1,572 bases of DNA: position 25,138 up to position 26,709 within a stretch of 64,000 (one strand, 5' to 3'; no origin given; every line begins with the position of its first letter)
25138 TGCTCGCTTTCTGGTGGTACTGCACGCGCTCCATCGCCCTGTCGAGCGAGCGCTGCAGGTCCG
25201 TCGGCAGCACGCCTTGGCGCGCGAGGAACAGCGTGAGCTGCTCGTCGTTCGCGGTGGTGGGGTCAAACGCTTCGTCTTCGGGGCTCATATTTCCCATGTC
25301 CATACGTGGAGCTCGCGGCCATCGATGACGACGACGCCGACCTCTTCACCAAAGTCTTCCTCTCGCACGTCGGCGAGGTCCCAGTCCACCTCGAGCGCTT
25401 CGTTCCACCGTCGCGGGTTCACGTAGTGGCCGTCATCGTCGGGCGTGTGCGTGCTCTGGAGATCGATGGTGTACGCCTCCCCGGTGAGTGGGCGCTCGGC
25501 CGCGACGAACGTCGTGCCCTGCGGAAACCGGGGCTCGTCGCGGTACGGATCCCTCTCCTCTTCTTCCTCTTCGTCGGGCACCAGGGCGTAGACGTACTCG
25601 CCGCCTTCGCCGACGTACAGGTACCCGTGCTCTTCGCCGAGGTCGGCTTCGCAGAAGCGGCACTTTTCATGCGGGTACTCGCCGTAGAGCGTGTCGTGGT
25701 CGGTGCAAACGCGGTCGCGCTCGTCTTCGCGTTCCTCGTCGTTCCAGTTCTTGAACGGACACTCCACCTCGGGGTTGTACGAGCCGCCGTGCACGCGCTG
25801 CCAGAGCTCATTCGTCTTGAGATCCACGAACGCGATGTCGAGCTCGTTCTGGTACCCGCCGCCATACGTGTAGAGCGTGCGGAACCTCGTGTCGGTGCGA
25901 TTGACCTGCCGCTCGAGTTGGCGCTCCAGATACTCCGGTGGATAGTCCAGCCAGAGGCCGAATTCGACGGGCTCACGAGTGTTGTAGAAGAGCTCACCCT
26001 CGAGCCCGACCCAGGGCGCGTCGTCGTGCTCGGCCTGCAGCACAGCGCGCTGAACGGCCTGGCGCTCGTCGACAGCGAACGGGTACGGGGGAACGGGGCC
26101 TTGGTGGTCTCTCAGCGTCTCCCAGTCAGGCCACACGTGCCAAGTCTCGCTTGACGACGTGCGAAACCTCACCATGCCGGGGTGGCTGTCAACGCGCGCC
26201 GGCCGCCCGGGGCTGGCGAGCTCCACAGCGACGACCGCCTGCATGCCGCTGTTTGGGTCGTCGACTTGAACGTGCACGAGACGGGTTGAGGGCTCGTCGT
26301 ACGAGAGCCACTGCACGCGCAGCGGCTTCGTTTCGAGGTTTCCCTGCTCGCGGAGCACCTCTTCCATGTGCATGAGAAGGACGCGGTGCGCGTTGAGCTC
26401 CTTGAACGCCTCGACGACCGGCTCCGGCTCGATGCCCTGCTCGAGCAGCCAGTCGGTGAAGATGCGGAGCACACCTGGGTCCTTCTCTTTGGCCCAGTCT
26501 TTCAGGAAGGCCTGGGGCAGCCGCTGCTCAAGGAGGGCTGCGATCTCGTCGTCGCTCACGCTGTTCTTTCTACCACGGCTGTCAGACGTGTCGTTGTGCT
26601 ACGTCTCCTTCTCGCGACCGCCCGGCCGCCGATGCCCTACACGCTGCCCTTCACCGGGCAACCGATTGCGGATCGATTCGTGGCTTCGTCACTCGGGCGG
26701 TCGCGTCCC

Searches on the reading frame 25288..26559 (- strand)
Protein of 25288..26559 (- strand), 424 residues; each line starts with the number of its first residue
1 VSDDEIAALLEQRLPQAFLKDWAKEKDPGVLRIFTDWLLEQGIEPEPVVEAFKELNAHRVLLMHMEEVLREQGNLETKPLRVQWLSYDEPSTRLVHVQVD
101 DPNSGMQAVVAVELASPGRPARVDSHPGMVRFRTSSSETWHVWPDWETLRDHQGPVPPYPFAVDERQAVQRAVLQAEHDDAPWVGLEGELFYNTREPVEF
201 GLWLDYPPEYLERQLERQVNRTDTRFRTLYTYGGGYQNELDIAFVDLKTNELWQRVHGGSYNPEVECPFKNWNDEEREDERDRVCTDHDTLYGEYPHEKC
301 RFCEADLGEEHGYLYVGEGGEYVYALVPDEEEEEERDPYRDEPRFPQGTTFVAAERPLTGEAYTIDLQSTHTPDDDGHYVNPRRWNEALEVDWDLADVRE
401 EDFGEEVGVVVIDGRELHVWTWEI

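Call 13: search_protein_families(library=pfam, max_evalue=0.01, proteins=[window:25288-26559:-])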
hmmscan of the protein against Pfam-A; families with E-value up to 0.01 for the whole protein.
window:25288-26559:- (424 aa): 0 families

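Call 25: search_protein_families(library=phrogs, max_evalue=0.01, proteins=[window:25288-26559:-])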
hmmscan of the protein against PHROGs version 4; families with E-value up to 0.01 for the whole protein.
window:25288-26559:- (424 aa): 0 families

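Call 41: search_protein_families(library=ncbifam, max_evalue=0.1, proteins=[window:25288-26559:-])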
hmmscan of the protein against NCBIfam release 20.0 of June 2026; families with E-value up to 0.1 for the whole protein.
window:25288-26559:- (424 aa): 1 family
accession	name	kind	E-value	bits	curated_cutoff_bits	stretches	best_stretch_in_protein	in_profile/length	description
NF034186.3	PRK14891.1-1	equivalog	0.056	13.4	73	0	298-324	2-28/51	50S ribosomal protein L24e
